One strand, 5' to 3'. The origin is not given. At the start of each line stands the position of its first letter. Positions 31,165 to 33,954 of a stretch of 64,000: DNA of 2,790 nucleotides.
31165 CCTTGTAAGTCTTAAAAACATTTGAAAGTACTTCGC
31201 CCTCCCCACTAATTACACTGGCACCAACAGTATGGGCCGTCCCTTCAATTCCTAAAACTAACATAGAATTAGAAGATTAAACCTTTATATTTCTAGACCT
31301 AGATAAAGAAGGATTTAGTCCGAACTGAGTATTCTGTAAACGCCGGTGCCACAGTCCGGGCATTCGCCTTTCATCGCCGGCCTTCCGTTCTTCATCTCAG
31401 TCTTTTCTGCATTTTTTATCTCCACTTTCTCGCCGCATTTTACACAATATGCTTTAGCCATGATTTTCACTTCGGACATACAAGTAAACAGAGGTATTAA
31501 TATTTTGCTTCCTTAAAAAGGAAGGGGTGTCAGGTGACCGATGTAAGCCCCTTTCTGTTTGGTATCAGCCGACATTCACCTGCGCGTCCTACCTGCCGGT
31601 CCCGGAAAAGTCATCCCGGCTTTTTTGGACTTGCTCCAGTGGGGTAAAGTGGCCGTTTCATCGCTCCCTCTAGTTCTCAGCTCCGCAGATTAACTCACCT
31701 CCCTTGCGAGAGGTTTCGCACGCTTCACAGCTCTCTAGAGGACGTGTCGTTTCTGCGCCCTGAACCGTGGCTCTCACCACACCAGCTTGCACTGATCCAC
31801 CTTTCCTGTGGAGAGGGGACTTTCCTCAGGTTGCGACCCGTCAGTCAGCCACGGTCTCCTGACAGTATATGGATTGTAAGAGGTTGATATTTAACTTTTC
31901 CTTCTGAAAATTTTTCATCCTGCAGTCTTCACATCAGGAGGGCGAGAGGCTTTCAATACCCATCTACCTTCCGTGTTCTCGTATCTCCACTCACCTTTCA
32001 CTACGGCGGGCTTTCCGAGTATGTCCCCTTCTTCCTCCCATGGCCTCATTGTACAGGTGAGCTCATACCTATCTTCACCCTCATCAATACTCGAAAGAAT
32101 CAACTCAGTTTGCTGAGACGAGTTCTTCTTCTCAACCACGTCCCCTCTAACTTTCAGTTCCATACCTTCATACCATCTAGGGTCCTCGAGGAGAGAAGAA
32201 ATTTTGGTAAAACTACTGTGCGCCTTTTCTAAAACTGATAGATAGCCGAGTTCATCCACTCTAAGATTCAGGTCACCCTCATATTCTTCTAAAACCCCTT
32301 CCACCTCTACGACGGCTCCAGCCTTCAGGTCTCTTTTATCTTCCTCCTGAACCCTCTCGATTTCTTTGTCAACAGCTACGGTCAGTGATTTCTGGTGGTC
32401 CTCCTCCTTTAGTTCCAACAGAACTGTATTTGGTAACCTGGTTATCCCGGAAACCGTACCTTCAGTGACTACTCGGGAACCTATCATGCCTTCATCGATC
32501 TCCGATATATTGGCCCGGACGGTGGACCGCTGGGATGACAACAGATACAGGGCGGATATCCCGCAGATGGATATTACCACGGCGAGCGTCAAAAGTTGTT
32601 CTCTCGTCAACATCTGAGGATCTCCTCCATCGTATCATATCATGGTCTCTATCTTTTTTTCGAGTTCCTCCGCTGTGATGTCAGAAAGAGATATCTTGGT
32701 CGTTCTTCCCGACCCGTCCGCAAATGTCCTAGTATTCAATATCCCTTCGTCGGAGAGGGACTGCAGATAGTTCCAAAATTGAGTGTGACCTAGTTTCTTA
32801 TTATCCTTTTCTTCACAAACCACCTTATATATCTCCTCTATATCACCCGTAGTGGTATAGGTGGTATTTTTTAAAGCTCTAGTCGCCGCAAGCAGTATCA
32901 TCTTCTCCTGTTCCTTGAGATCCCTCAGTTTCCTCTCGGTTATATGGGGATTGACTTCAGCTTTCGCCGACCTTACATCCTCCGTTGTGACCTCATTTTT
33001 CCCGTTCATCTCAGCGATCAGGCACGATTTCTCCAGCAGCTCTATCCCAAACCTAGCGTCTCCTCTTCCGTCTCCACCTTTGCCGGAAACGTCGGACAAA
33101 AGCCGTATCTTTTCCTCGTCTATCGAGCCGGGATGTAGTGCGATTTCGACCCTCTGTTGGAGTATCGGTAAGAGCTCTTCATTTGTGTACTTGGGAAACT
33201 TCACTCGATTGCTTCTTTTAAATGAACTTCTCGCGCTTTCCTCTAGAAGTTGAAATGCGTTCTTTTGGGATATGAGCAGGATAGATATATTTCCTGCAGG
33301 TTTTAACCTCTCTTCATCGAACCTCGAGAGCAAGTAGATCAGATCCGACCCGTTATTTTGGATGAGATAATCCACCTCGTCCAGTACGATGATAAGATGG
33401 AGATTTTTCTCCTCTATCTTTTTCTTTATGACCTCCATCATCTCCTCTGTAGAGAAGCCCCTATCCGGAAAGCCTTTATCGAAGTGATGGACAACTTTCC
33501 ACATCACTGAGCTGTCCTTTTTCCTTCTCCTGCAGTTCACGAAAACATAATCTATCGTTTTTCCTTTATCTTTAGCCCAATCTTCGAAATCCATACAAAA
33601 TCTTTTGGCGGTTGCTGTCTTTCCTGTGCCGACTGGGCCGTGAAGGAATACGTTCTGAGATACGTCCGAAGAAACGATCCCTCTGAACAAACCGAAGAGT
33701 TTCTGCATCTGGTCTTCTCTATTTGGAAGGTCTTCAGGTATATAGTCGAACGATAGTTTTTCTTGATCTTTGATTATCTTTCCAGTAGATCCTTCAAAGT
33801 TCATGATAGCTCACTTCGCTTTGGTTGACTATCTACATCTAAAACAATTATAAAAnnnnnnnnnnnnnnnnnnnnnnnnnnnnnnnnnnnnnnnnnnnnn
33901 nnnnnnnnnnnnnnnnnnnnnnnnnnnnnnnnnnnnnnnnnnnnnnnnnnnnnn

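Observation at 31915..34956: orc1/cdc6 flanked by a bactofilin-like coiled-coil/zinc-ribbon protein and a membrane-anchored double-OB-fold protein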

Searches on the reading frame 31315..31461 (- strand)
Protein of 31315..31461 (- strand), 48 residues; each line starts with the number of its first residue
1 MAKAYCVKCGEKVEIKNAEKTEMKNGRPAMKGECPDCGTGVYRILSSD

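Call 80: search_protein_families(library=pfam, proteins=[window:31315-31461:-], max_evalue=0.0001)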
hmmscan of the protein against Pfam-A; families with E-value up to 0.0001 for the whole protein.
window:31315-31461:- (48 aa): 1 family
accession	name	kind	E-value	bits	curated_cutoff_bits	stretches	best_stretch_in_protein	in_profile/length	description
PF18930.5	DUF5679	-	1.1e-14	54.7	27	1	5-44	1-40/40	Domain of unknown function (DUF5679)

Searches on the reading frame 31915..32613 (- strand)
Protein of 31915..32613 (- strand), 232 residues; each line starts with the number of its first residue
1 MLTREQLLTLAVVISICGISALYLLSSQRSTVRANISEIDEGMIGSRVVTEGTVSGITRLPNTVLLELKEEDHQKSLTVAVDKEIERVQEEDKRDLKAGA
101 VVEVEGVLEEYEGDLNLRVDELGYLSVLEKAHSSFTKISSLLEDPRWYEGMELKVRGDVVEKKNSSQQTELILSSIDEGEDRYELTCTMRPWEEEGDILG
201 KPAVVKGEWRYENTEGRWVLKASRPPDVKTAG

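Call 3: search_protein_families(library=pfam, proteins=[window:31915-32613:-], max_evalue=1)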
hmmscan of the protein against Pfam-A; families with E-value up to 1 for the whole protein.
window:31915-32613:- (232 aa): 6 families
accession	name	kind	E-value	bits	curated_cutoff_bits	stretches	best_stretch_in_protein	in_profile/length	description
PF01336.31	tRNA_anti-codon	-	6.5e-06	26.4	27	1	48-122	1-72/75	OB-fold nucleic acid binding domain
PF12869.13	tRNA_anti-like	-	0.00043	20.3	23.5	1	40-112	65-136/146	tRNA_anti-like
PF13567.11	DUF4131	-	0.0012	19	31.6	1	13-113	32-135/165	Domain of unknown function (DUF4131)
PF13742.12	tRNA_anti_2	-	0.0022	18.6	27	1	34-121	8-93/95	OB-fold nucleic acid binding domain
PF18914.6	DUF5666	-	0.014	16.1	27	1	51-109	1-49/60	Domain of unknown function (DUF5666)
PF18085.6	Mak_N_cap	-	0.18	13.3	22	1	143-222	3-84/87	Maltokinase N-terminal cap domain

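Call 4: search_protein_families(library=ncbifam, proteins=[window:31915-32613:-], max_evalue=1)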
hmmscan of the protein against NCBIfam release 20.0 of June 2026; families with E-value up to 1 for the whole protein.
window:31915-32613:- (232 aa): 6 families
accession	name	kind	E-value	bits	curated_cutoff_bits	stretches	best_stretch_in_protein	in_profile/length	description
NF003483.0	PRK05159.1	equivalog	0.0017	17.3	353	1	33-112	5-82/438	aspartate--tRNA(Asn) ligase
NF003037.0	PRK03932.1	equivalog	0.011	14.7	414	1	36-113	6-82/451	asparagine--tRNA ligase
NF033681.1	ExeM_NucH_DNase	subfamily_domain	0.034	13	300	1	91-175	42-130/546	ExeM/NucH family extracellular endonuclease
NF010007.0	PRK13480.1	equivalog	0.043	12.9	460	1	84-130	49-95/314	3'-5' exoribonuclease YhaM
NF007492.0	PRK10089.1-1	equivalog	0.086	12.8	150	1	151-207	12-67/110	tRNA-binding protein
NF004371.0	PRK05740.1-1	equivalog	0.11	12.7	109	1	7-35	17-45/126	preprotein translocase subunit SecE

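Call 42: find_homologous_proteins(query=window:31918-32613:-, max_evalue=0.001)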
Query window:31918-32613:- (232 aa): 7 proteins with E <= 0.001 among 1094 candidates.
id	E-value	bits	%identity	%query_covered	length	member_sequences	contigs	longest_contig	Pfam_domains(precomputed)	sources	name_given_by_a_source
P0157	2.2e-143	493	100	100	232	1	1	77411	PF01336.32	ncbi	ncbi:MAG: hypothetical protein V5A88_00265 [Candidatus Thermoplasmatota archaeon]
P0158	3.0e-95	336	69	100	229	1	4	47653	-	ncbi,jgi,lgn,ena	-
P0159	1.1e-87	311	64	97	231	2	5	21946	PF01336.32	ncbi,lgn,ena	-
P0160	3.7e-86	306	63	100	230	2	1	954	-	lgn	-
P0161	2.9e-70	254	57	98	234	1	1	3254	-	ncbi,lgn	-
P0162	5.0e-51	191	44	99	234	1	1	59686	-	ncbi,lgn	-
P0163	1.3e-47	180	44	99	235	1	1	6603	-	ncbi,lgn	-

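Call 55: predict_structure(alignment_id=A3)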
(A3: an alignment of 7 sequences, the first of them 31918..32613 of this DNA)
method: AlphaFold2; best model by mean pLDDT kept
length: 232 residues; sequences in the alignment: 7
mean_pLDDT: 78.9   pTM: 0.46
mean pLDDT of the five models: 78.9, 78.9, 77.3, 74.0, 71.3
residues with pLDDT >= 90: 36; 70-90: 150; 50-70: 40; < 50: 6
segments of 3 or more residues with pLDDT < 50: none
pLDDT, mean of each block of 10 residues (from residue 1): 81 78 57 85 87 79 83 80 67 59 89 86 78 68 74 84 89 76 87 80 86 87 83 43
secondary structure, 60 per line:
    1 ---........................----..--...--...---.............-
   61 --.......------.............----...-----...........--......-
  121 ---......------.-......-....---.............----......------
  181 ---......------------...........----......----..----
elements in order: H4-27 E47-59 E63-69 E76-82 H83-88 E101-111 E114-119 E124-129 H138-143 H145-148 E152-164 E169-174 E184-189 E202-212 E217-222

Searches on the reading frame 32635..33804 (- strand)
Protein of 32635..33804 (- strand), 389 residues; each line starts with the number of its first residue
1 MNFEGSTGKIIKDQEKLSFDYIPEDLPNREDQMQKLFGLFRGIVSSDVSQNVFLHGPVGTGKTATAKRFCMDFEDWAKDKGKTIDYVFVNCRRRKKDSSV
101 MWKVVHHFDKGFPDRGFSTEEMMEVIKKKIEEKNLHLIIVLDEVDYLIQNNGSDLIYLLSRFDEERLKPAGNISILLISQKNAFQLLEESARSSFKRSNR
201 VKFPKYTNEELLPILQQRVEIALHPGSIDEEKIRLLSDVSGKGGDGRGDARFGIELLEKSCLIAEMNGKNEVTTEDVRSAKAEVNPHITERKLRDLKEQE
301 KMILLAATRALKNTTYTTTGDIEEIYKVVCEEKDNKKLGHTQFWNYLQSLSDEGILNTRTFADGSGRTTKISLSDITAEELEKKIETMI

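Call 3: search_protein_families(library=pfam, proteins=[window:32635-33804:-], max_evalue=1)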
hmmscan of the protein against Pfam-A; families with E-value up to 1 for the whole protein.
window:32635-33804:- (389 aa): 26 families (the best 25 are shown)
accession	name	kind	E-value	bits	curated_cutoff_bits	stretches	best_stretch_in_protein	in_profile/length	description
PF22703.2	Cdc6_lid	-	6.3e-20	71.3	27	1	214-281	3-67/68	Cdc6 AAA+ ATPase-type lid domain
PF09079.17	Cdc6_C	-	8.7e-18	64.5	25.1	1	293-374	3-87/96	CDC6, C terminal winged helix domain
PF13401.12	AAA_22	-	4e-12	47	27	1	51-187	7-130/130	AAA domain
PF01637.24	ATPase_2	-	2.2e-09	37.9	33.2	1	41-186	12-162/225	ATPase domain predominantly from Archaea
PF13191.12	AAA_16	-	6.7e-08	33.7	32.6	1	26-78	2-57/167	AAA ATPase domain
PF00004.35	AAA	-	1.5e-07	32.4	21.2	1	52-198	1-126/131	ATPase family associated with various cellular activities (AAA)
PF05729.18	NACHT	-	8.6e-07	29.4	26.7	1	52-153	3-99/167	NACHT domain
PF00270.35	DEAD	-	1.5e-05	25.3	26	1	113-168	95-147/167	DEAD/DEAH box helicase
PF24883.2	NPHP3_N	-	0.00019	22.1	24.8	1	48-98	21-67/164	Nephrocystin 3, N-terminal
PF05621.17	TniB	-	0.00044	20.2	22.4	1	49-151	35-135/189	Bacterial TniB protein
PF22606.2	Cdc6-ORC-like_ATPase_lid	-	0.00065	20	27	1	206-267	1-59/60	Cdc6/ORC-like, ATPase lid domain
PF17856.7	TIP49_C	-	0.0015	19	24.5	1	251-281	31-61/66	TIP49 AAA-lid domain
PF13479.12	AAA_24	-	0.012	15.9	27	1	50-149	3-78/195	AAA domain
PF00931.28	NB-ARC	-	0.015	15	23.5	1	46-144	15-109/248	NB-ARC domain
PF01695.23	IstB_IS21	-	0.019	14.9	24.1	1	46-71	89-114/238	IstB-like ATP binding protein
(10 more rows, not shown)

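Call 4: search_protein_families(library=ncbifam, proteins=[window:32635-33804:-], max_evalue=1)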
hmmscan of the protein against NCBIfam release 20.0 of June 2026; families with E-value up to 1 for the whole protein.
window:32635-33804:- (389 aa): 8 families
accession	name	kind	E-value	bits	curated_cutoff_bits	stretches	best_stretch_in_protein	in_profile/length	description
NF001623.0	PRK00411.1-1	equivalog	7.1e-85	285.2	311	1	9-389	16-403/411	ORC1-type DNA replication protein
TIGR02928.1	TIGR02928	subfamily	1.2e-83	281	181.3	1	10-373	1-366/366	orc1/cdc6 family replication initiation protein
NF001625.0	PRK00411.1-3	equivalog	4.8e-65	219.9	501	1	7-376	17-385/415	ORC1-type DNA replication protein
NF001624.0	PRK00411.1-2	subfamily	8.3e-54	182.9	354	1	10-382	13-369/374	ORC1-type DNA replication protein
NF001626.0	PRK00411.1-5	equivalog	3.2e-42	144.7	417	1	10-374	16-364/374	ORC1-type DNA replication protein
NF001679.0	PRK00440.1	equivalog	0.018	14.2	303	0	23-72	14-62/322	replication factor C small subunit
NF009067.0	PRK12402.1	equivalog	0.023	13.7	317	1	41-71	28-58/340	replication factor C small subunit 2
NF003231.0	PRK04195.2-1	equivalog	0.035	12.9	442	0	50-74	44-68/517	replication factor C large subunit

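Call 8: find_encoding_contigs(protein=window:32635-33804:-, flank=6000, max_places=6)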
Protein window:32635-33804:- (389 aa): no gene with exactly this product is on record in the collection.

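Call 12: find_related_loci(query=window:32635-33804:-, collection=genome_contigs, flank=10000)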
Query window:32635-33804:- (389 aa) in genome_contigs; peptide patterns used: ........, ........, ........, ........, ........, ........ (x = any residue, [..] = any of these).
76 stretches matched a pattern; 8 encode a relative of the query (tblastn E <= 1e-3); 8 distinct loci.
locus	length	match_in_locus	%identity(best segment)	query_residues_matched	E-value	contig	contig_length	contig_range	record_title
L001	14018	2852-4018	89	1-389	0e+0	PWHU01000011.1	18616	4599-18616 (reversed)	MAG: Thermoplasmata archaeon isolate T1Sed10_113R1 T1-Sed10-C2608, whole genome shotgun sequence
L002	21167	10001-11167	83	1-389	0e+0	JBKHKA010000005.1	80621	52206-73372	MAG: Candidatus Aenigmatarchaeota archaeon isolate D5M12_30 NODE_62_length_80621_cov_28.030062, whole genome shotgun seq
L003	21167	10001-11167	83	1-389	0e+0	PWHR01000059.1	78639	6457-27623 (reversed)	MAG: Thermoplasmata archaeon isolate T1Sed10_119m T1-Sed10-C119, whole genome shotgun sequence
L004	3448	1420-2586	72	1-389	0e+0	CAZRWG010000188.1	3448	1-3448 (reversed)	MAG TPA_asm: uncultured Thermoplasmata archaeon isolate binchicken_co32_421 genome assembly, contig: NODE_51894_length_3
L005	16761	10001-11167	72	1-389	0e+0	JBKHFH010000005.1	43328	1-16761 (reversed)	MAG: Thermoplasmata archaeon isolate D1M05_39 NODE_312_length_43328_cov_39.205139, whole genome shotgun sequence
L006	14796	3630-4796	75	1-389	0e+0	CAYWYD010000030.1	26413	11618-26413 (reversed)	MAG TPA_asm: uncultured Thermoplasmata archaeon isolate ERP127260_co1_119 genome assembly, contig: NODE_663_length_26413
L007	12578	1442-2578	72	1-379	0e+0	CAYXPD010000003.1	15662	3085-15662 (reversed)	MAG TPA_asm: uncultured Thermoplasmata archaeon isolate binchicken_co32_414 genome assembly, contig: NODE_6012_length_15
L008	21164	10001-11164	76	1-388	0e+0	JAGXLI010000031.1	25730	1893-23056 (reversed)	MAG: Thermoplasmatota archaeon isolate GSL_GSL3510_12 NODE_199_length_25730_cov_9.71015, whole genome shotgun sequence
